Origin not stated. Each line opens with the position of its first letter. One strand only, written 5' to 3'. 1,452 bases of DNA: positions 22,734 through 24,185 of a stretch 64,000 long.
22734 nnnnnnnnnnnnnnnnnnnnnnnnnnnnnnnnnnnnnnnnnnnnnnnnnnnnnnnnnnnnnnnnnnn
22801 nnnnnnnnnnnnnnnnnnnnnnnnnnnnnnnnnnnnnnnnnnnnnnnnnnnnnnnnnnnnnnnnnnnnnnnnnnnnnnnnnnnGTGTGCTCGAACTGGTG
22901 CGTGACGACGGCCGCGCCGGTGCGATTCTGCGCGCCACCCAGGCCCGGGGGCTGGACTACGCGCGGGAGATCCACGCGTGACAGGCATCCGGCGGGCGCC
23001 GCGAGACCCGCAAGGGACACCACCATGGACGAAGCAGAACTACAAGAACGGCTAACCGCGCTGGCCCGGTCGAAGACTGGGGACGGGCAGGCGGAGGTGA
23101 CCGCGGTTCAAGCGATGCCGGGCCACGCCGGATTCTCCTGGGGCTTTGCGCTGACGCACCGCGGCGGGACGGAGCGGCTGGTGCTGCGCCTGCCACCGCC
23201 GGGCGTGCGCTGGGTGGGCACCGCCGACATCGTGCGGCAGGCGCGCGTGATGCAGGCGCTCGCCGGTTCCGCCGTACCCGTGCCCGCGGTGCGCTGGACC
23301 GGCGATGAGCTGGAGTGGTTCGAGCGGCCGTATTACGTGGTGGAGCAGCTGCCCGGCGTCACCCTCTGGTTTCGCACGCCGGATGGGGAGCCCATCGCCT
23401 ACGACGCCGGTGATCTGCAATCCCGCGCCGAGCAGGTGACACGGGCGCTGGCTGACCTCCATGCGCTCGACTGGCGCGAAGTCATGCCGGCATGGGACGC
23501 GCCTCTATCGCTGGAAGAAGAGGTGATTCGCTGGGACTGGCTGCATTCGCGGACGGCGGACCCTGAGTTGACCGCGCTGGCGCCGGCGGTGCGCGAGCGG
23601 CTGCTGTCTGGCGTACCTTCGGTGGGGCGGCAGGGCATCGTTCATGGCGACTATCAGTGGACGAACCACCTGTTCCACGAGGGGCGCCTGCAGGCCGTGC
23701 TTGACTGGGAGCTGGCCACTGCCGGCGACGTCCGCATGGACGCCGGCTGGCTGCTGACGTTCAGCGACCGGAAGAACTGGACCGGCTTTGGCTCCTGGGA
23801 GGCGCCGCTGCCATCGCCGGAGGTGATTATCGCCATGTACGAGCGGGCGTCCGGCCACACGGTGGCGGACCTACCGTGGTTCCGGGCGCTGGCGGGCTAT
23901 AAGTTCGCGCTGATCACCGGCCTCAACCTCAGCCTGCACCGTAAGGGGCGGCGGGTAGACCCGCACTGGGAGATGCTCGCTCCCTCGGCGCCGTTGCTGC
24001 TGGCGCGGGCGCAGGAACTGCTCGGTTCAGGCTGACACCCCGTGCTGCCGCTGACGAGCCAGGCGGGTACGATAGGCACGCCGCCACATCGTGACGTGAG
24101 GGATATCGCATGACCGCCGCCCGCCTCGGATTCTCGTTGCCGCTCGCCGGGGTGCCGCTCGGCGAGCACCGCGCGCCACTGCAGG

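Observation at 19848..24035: ACAD-APH-SDR-APH gene block resembling the levulinate/4-hydroxyacid (Lva) catabolic logic and the kinase+ACAD pairing of ACAD10/11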

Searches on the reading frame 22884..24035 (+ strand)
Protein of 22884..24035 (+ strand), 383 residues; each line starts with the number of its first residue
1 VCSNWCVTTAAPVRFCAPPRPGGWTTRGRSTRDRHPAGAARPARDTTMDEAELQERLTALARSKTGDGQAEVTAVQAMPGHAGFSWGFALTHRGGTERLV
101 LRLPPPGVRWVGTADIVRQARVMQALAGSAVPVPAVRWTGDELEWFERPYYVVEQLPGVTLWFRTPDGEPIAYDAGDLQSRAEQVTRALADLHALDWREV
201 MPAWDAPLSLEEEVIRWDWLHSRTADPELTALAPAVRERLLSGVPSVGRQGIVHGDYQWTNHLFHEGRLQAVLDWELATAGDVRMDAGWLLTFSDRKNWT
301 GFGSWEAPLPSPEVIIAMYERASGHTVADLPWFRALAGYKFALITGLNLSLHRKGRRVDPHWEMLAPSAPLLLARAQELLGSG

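Call 3: search_protein_families(library=pfam, proteins=[window:22884-24035:+])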
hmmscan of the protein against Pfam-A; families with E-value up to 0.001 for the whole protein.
window:22884-24035:+ (383 aa): 1 family
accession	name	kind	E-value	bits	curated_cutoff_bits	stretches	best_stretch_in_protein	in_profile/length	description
PF01636.29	APH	-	5.5e-28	98.8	23.2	1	93-298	19-217/239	Phosphotransferase enzyme family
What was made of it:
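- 23025..24035 (+): APH2, the second APH-fold kinase, from a clade sister to the ACAD10/11-type kinases. Predicted second hydroxyacyl-CoA kinase of different specificity. PF01636, E 5e-28 (call 3).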

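Call 4: search_protein_families(library=ncbifam, proteins=[window:22884-24035:+])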
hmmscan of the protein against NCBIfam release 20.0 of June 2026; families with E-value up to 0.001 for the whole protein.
window:22884-24035:+ (383 aa): 1 family
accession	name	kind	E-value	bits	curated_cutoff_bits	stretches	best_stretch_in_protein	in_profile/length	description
NF033068.1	APH_3p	equivalog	3.5e-05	23.4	205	1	113-284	47-209/255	APH(3') family aminoglycoside O-phosphotransferase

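Call 8: search_solved_structures(query=window:22884-24035:+, max_evalue=0.01)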
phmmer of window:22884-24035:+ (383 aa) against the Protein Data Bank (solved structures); distinct sequences matched with E-value up to 0.01: 6.
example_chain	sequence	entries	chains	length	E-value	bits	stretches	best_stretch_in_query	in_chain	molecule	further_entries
3dxp_A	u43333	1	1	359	1.3e-15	60.5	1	88-341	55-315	putative acyl-CoA dehydrogenase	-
9o56_A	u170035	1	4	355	4.4e-12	48.9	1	76-361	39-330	Aminoglycoside phosphotransferase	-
9fsg_A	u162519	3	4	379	1.2e-11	47.5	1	44-343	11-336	Aminoglycoside phosphotransferase-like protein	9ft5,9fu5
8v3v_A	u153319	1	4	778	4.1e-09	39.2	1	67-294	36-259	Acyl-Coenzyme A dehydrogenase family, member 11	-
8v3u_A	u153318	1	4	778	5.3e-08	35.5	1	67-294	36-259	Acyl-Coenzyme A dehydrogenase family, member 11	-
3ats_A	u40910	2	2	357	0.00011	24.6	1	112-344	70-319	Putative uncharacterized protein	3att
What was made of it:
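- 23025..24035 (+): PDB matches: 3dxp 1e-15, ACAD11 4e-9 (call 8).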

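Call 31: search_protein_families(library=ncbifam, proteins=[window:23025-24035:+], max_evalue=1e-8)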
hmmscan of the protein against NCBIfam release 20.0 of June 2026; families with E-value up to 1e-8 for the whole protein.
window:23025-24035:+ (336 aa): 0 families

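Call 51: find_homologous_proteins(query=window:23025-24035:+, max_evalue=1e-20)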
Query window:23025-24035:+ (336 aa): 511 proteins with E <= 1e-20 among 8000 candidates; the best 120 are listed.
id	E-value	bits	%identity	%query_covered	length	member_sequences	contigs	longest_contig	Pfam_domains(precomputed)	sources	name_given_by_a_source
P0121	1.4e-224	763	100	100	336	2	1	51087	PF01636.30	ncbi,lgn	-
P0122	8.2e-167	573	76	99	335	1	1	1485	PF01636.30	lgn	-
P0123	3.6e-136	472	66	96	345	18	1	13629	PF01636.30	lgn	-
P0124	1.2e-129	451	58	99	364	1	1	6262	PF01636.30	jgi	jgi:aminoglycoside phosphotransferase (APT) family kinase protein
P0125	9.1e-126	438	61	96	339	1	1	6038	PF01636.30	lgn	-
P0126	1.4e-125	437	60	96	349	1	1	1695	PF01636.30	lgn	-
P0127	1.5e-124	434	62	99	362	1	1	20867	PF01636.30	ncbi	-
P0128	2.6e-124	433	61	99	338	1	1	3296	PF01636.30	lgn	-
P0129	5.5e-123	429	60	96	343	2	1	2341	PF01636.30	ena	-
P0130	1.6e-121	424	60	99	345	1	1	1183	PF01636.30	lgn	-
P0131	8.7e-119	415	58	96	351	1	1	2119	PF01636.30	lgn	-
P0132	3.1e-118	413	57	99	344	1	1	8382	PF01636.30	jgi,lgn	jgi:aminoglycoside phosphotransferase (APT) family kinase protein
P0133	1.0e-115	405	57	99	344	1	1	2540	PF01636.30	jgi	jgi:aminoglycoside phosphotransferase (APT) family kinase protein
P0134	9.7e-114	398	56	99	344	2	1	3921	PF01636.30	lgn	-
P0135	9.4e-112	392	58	99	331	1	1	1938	PF01636.30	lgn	-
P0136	5.3e-108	379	55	99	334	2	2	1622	PF01636.30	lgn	-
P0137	3.8e-107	377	64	81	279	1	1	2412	PF01636.30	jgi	jgi:aminoglycoside phosphotransferase (APT) family kinase protein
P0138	1.0e-106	375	53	99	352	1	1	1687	PF01636.30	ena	-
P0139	2.7e-106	374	52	98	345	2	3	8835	PF01636.30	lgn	-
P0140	5.7e-106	373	53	95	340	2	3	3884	PF01636.30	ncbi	ncbi:MAG: phosphotransferase family protein [Dehalococcoidia bacterium]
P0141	3.4e-105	370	54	99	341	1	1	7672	PF01636.30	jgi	jgi:aminoglycoside phosphotransferase (APT) family kinase protein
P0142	1.4e-104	368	53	99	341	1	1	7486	PF01636.30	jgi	jgi:aminoglycoside phosphotransferase (APT) family kinase protein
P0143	2.1e-104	368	54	99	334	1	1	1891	PF01636.30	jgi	jgi:aminoglycoside phosphotransferase (APT) family kinase protein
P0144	6.5e-104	366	54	99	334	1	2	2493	PF01636.30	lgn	-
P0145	2.5e-103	364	53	99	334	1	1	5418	PF01636.30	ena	-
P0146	2.8e-103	364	53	99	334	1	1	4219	PF01636.30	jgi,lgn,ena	-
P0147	2.0e-102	361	55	93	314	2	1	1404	PF01636.30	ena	-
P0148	5.7e-102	360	52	99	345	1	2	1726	PF01636.30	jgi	jgi:aminoglycoside phosphotransferase (APT) family kinase protein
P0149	6.6e-102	359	52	99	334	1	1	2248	PF01636.30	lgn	-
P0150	9.3e-102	359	53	98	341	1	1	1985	PF01636.30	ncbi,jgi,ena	-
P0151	4.4e-101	357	55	95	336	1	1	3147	PF01636.30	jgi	jgi:aminoglycoside phosphotransferase (APT) family kinase protein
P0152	2.3e-100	354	53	99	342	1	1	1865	PF01636.30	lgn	-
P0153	3.8e-100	354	53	98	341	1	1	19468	PF01636.30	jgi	jgi:aminoglycoside phosphotransferase (APT) family kinase protein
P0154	1.4e-99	352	53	99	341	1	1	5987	PF01636.30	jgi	jgi:aminoglycoside phosphotransferase (APT) family kinase protein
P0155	4.3e-98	347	53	98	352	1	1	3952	PF01636.30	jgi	jgi:aminoglycoside phosphotransferase (APT) family kinase protein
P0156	5.0e-98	347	50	98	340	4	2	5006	PF01636.30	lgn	-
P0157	7.0e-98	346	52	99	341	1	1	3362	PF01636.30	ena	-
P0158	3.4e-97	344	50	98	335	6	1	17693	PF01636.30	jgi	jgi:aminoglycoside phosphotransferase (APT) family kinase protein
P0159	1.1e-96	342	52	93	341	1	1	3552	PF01636.30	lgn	-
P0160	1.9e-96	341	53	98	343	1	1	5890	PF01636.30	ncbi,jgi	ncbi:MAG TPA: phosphotransferase family protein [Dehalococcoidia bacterium]|jgi:aminoglycoside phosp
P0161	4.4e-96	340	51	98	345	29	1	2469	PF01636.30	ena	-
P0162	4.9e-94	334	50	99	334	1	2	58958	PF01636.30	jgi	jgi:aminoglycoside phosphotransferase (APT) family kinase protein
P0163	9.2e-94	333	50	100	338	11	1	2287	PF01636.30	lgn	-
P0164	1.5e-93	332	50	98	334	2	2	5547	PF01636.30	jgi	jgi:aminoglycoside phosphotransferase (APT) family kinase protein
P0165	3.7e-93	331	51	98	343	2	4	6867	PF01636.30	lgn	-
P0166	5.7e-93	330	51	98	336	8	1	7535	PF01636.30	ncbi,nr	ncbi:MAG TPA: phosphotransferase family protein [Solirubrobacteraceae bacterium]|nr:phosphotransfera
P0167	2.2e-91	325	53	98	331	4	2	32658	PF01636.30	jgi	-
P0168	3.7e-91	324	51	99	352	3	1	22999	PF01636.30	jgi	jgi:aminoglycoside phosphotransferase (APT) family kinase protein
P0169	6.4e-91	323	49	98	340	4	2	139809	PF01636.30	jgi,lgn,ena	-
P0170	1.7e-90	322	49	95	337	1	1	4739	PF01636.30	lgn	-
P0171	2.8e-90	321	49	99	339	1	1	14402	PF01636.30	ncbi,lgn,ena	-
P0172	8.4e-90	320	51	99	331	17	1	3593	PF01636.30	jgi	jgi:aminoglycoside phosphotransferase (APT) family kinase protein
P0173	8.5e-90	320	49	100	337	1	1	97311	PF01636.30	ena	-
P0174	1.5e-89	319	50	99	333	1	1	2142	PF01636.30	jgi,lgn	jgi:aminoglycoside phosphotransferase (APT) family kinase protein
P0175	1.9e-89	318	49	96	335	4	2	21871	PF01636.30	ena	-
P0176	2.7e-89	318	50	99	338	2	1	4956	PF01636.30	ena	-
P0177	3.5e-89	318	50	95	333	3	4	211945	PF01636.30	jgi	jgi:aminoglycoside phosphotransferase (APT) family kinase protein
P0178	5.2e-89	317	48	99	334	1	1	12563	PF01636.30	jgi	jgi:aminoglycoside phosphotransferase (APT) family kinase protein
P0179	8.9e-89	316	50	100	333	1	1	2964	PF01636.30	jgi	jgi:aminoglycoside phosphotransferase (APT) family kinase protein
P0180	1.3e-88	316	49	99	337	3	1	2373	PF01636.30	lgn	-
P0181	2.8e-88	315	50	100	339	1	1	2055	PF01636.30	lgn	-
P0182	3.2e-88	314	47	99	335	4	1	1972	PF01636.30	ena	-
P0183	3.3e-88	314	48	99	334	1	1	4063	PF01636.30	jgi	jgi:aminoglycoside phosphotransferase (APT) family kinase protein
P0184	3.6e-88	314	48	99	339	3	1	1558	PF01636.30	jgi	-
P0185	6.0e-88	314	51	98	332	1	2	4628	PF01636.30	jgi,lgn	jgi:aminoglycoside phosphotransferase (APT) family kinase protein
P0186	1.5e-87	312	50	95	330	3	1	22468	PF01636.30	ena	-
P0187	2.9e-87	311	50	98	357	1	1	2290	PF01636.30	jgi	jgi:aminoglycoside phosphotransferase (APT) family kinase protein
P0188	3.6e-87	311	48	99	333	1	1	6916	PF01636.30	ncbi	-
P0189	5.3e-87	310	50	99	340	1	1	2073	PF01636.30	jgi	jgi:aminoglycoside phosphotransferase (APT) family kinase protein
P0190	7.5e-87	310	51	98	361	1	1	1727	PF01636.30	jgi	jgi:aminoglycoside phosphotransferase (APT) family kinase protein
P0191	8.7e-87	310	48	100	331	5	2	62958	PF01636.30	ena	-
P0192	1.4e-86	309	47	99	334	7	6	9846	PF01636.30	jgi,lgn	jgi:aminoglycoside phosphotransferase (APT) family kinase protein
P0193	4.0e-86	308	48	99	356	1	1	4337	PF01636.30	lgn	-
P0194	9.5e-86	306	47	99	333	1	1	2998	PF01636.30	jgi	jgi:aminoglycoside phosphotransferase (APT) family kinase protein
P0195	1.8e-85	305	48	99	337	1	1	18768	PF01636.30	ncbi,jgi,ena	-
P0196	2.6e-85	305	48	100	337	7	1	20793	PF01636.30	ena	-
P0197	2.9e-85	305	47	98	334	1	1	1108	PF01636.30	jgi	jgi:aminoglycoside phosphotransferase (APT) family kinase protein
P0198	2.9e-85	305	47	99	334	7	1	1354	PF01636.30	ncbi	-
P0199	3.1e-85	305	46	99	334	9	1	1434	PF01636.30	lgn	-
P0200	3.2e-85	305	49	99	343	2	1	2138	PF01636.30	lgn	-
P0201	4.7e-85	304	51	98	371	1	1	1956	PF01636.30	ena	-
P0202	5.2e-85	304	48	98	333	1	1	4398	PF01636.30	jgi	jgi:aminoglycoside phosphotransferase (APT) family kinase protein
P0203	6.5e-85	304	48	98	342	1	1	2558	PF01636.30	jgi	jgi:aminoglycoside phosphotransferase (APT) family kinase protein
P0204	8.0e-85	303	47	99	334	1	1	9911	PF01636.30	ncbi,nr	ncbi:MAG TPA: phosphotransferase family protein [Thermoanaerobaculia bacterium]|nr:phosphotransferas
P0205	9.4e-85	303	47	100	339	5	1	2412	PF01636.30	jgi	jgi:aminoglycoside phosphotransferase (APT) family kinase protein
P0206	1.0e-84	303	47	99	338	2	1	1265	PF01636.30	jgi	jgi:aminoglycoside phosphotransferase (APT) family kinase protein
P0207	1.1e-84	303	47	96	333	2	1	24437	PF01636.30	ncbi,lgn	-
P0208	1.1e-84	303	47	99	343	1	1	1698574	PF01636.30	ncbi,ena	-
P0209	1.1e-84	303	46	99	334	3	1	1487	PF01636.30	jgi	jgi:aminoglycoside phosphotransferase (APT) family kinase protein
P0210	1.8e-84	302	46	99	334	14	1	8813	PF01636.30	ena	-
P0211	2.4e-84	302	45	99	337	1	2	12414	PF01636.30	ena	-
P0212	2.8e-84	301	47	99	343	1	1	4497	PF01636.30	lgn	-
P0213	2.8e-84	301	46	99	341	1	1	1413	PF01636.30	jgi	jgi:aminoglycoside phosphotransferase (APT) family kinase protein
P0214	3.2e-84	301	44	99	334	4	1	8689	PF01636.30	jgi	-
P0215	3.6e-84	301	46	99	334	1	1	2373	PF01636.30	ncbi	-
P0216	5.3e-84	301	48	98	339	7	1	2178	PF01636.30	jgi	jgi:aminoglycoside phosphotransferase (APT) family kinase protein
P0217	6.1e-84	300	50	96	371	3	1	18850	PF01636.30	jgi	jgi:aminoglycoside phosphotransferase (APT) family kinase protein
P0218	2.1e-83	299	47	99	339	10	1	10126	PF01636.30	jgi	jgi:aminoglycoside phosphotransferase (APT) family kinase protein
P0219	5.2e-83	297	46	96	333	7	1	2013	PF01636.30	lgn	-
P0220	5.6e-83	297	45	99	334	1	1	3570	PF01636.30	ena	-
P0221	6.1e-83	297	46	100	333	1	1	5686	PF01636.30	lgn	-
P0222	6.2e-83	297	47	100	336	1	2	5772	PF01636.30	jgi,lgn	-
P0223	6.8e-83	297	50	98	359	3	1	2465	PF01636.30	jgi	jgi:aminoglycoside phosphotransferase (APT) family kinase protein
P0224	8.9e-83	297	46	99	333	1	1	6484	PF01636.30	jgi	jgi:aminoglycoside phosphotransferase (APT) family kinase protein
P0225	1.8e-82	296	44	99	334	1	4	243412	PF01636.30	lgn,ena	-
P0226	2.3e-82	295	44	99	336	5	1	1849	PF01636.30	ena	-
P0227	3.0e-82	295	46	99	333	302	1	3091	PF01636.30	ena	-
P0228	3.2e-82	295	46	99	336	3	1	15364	PF01636.30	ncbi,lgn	-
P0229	3.2e-82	295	47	99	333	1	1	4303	PF01636.30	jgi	jgi:aminoglycoside phosphotransferase (APT) family kinase protein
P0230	4.0e-82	294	45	99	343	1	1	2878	PF01636.30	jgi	jgi:aminoglycoside phosphotransferase (APT) family kinase protein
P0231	4.1e-82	294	45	96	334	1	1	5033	PF01636.30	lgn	-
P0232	4.5e-82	294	47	99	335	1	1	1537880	PF01636.30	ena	-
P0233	4.6e-82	294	48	100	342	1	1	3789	PF01636.30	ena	-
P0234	1.0e-81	293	46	99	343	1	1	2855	PF01636.30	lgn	-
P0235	1.3e-81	293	46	99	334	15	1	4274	PF01636.30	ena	-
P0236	1.6e-81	292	47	99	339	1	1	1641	PF01636.30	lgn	-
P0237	1.8e-81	292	45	99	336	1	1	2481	PF01636.30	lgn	-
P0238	2.9e-81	292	45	99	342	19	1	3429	PF01636.30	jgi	jgi:aminoglycoside phosphotransferase (APT) family kinase protein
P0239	3.7e-81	291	45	99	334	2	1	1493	PF01636.30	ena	-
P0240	4.3e-81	291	47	99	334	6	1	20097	PF01636.30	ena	-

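Call 52: find_encoding_contigs(protein=P0169, flank=5000, max_places=1)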
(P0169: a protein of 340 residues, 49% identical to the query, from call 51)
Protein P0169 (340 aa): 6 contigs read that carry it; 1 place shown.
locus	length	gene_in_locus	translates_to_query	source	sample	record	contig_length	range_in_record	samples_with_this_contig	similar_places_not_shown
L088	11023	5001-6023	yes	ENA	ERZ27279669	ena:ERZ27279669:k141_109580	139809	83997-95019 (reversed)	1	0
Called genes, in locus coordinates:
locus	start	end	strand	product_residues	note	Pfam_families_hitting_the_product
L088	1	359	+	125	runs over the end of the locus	-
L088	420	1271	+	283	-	PF00775:Dioxygenase_C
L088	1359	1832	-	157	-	PF00498:FHA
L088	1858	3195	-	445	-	PF00092:VWA, PF13519:VWA_2, PF13768:VWA_3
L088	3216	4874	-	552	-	PF13672:PP2C_2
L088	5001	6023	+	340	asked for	PF01636:APH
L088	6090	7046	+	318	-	PF11716:MDMPI_N, PF12867:DinB_2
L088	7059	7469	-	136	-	PF01741:MscL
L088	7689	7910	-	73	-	-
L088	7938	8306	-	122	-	PF04241:DUF423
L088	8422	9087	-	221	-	PF01613:Flavin_Reduct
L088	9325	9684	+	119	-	PF13451:zf_Tbcl, PF23477:zf_Tbcl_2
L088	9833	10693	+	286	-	PF04203:Sortase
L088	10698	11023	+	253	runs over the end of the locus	PF00106:adh_short, PF08659:KR, PF13561:adh_short_C2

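Call 53: find_encoding_contigs(protein=P0177, flank=5000, max_places=1)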
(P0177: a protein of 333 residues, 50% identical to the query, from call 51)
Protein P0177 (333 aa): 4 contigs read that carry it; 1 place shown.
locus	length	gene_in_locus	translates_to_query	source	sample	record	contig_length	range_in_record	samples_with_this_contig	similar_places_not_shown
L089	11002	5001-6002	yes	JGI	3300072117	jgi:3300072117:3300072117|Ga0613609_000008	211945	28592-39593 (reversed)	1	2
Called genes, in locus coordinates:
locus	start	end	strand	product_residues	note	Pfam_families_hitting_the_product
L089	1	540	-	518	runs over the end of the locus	PF00501:AMP-binding, PF13193:AMP-binding_C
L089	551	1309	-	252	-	PF00106:adh_short, PF08659:KR, PF23441:SDR (weak), PF13561:adh_short_C2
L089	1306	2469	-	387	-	PF02515:CoA_transf_3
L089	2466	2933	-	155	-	PF01243:PNPOx_N, PF12900:Pyridox_ox_2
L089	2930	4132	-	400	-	PF00108:Thiolase_N, PF02801:Ketoacyl-synt_C (faint), PF00109:ketoacyl-synt (weak), PF02803:Thiolase_C, PF22691:Thiolase_C_1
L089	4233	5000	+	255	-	PF00106:adh_short, PF08659:KR, PF13561:adh_short_C2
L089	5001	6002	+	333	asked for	PF01636:APH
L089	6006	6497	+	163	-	PF01575:MaoC_dehydratas, PF13452:FAS1_DH_region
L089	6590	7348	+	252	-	PF01209:Ubie_methyltran, PF02353:CMAS, PF06325:PrmA (weak), PF13489:Methyltransf_23, PF13847:Methyltransf_31, PF08241:Methyltransf_11, PF08242:Methyltransf_12, PF13649:Methyltransf_25, +1 more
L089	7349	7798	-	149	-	PF12802:MarR_2, PF01047:MarR, PF13412:HTH_24 (weak)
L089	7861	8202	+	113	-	PF03992:ABM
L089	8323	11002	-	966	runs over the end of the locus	PF08751:TrwC, PF13604:AAA_30, PF01443:Viral_helicase1 (faint), PF13245:AAA_19, PF13401:AAA_22 (faint), PF13086:AAA_11 (weak)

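Call 54: find_encoding_contigs(protein=P0208, flank=5000, max_places=1)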
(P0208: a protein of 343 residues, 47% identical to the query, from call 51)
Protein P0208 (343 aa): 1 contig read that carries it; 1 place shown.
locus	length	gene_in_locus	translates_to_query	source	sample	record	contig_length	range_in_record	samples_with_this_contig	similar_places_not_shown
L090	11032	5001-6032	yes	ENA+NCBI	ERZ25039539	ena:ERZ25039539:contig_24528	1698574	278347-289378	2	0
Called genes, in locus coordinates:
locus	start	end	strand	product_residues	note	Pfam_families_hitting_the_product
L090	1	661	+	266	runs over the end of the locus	PF00378:ECH_1, PF16113:ECH_2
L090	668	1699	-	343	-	PF01636:APH, PF02958:EcKL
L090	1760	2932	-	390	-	PF01575:MaoC_dehydratas (faint), PF13452:FAS1_DH_region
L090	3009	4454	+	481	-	PF01425:Amidase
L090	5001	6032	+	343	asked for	PF01636:APH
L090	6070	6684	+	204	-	-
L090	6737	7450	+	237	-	PF00753:Lactamase_B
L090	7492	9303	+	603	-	PF00743:FMO-like, PF01266:DAO (faint), PF07992:Pyr_redox_2, PF13450:NAD_binding_8, PF13454:NAD_binding_9 (faint), PF13738:Pyr_redox_3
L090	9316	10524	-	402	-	PF00144:Beta-lactamase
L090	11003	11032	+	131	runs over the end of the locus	PF05175:MTS (weak), PF06325:PrmA (weak), PF08241:Methyltransf_11, PF08242:Methyltransf_12, PF13489:Methyltransf_23, PF13649:Methyltransf_25, PF13847:Methyltransf_31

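Call 55: find_encoding_contigs(protein=P0225, flank=5000, max_places=1)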
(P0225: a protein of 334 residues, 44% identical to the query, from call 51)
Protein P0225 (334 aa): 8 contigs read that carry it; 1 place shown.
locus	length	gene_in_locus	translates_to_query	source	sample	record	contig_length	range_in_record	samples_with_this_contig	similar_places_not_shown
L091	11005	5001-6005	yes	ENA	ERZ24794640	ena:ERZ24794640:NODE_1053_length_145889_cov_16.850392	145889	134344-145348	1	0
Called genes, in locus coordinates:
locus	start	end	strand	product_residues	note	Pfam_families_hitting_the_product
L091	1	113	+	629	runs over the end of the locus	PF00664:ABC_membrane, PF00005:ABC_tran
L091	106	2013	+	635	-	PF00664:ABC_membrane, PF13401:AAA_22 (faint), PF00005:ABC_tran, PF02463:SMC_N (faint), PF13304:AAA_21 (faint)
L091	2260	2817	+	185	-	PF12158:DUF3592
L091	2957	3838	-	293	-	PF00106:adh_short, PF08659:KR, PF13561:adh_short_C2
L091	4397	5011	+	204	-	PF01066:CDP-OH_P_transf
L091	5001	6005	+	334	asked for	PF01636:APH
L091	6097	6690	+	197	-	-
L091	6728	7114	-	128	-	-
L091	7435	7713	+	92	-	PF10041:DUF2277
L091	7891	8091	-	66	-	PF03869:Arc, PF05534:HicB, PF22513:FitA-like_RHH (weak)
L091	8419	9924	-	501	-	PF18313:TLP1_add_C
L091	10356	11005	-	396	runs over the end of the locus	?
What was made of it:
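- One APH2-clade member overlaps a CDP-alcohol phosphatidyltransferase gene (L091, call 55).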

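Call 56: find_encoding_contigs(protein=P0232, flank=5000, max_places=1)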
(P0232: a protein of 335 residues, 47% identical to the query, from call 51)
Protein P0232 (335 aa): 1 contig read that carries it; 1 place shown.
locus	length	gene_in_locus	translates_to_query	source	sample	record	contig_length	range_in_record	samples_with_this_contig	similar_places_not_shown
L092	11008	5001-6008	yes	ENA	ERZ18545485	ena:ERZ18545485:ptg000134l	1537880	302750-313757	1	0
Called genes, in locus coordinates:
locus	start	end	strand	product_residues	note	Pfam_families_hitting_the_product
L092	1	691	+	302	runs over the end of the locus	PF00296:Bac_luciferase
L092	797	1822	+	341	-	PF01636:APH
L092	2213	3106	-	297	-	PF00376:MerR (weak), PF13411:MerR_1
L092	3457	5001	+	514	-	PF00501:AMP-binding, PF13193:AMP-binding_C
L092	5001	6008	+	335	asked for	PF01636:APH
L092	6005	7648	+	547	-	PF00884:Sulfatase, PF01663:Phosphodiest (weak), PF16347:SGSH_C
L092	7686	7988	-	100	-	PF01910:Thiamine_BP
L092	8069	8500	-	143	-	PF09860:DUF2087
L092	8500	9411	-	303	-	PF01545:Cation_efflux, PF16916:ZT_dimer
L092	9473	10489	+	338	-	PF08240:ADH_N, PF16912:Glu_dehyd_C, PF00107:ADH_zinc_N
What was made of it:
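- Five of five APH2-clade members at 44-50% identity have no ACAD within 5 kb (calls 52-56). APH2-clade genes at 44-50% identity sit in varied contexts without an ACAD (SDR-APH2-MaoC in L089, AMP-ligase-APH2-sulfatase in L092; calls 52-56).
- Tried and rejected: None of five members at 44-50% identity has an ACAD within 5 kb (calls 52-56).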

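Call 61: find_related_loci(query=window:23025-24035:+, collection=metagenome_contigs, flank=7000)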
Query window:23025-24035:+ (336 aa) in metagenome_contigs; peptide patterns used: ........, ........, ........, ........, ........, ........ (x = any residue, [..] = any of these).
67 stretches matched a pattern; 6 encode a relative of the query (tblastn E <= 1e-3); 6 distinct loci.
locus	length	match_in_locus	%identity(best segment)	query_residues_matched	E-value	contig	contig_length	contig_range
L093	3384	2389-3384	77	1-332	8e-172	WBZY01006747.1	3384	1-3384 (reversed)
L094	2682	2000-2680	86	1-227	2e-134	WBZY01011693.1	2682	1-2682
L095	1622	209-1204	53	5-333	9e-113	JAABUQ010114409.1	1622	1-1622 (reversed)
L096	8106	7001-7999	46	1-333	4e-87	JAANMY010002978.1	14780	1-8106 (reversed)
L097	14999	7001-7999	46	1-333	4e-87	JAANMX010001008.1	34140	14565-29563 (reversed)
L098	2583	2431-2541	43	199-235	2e-5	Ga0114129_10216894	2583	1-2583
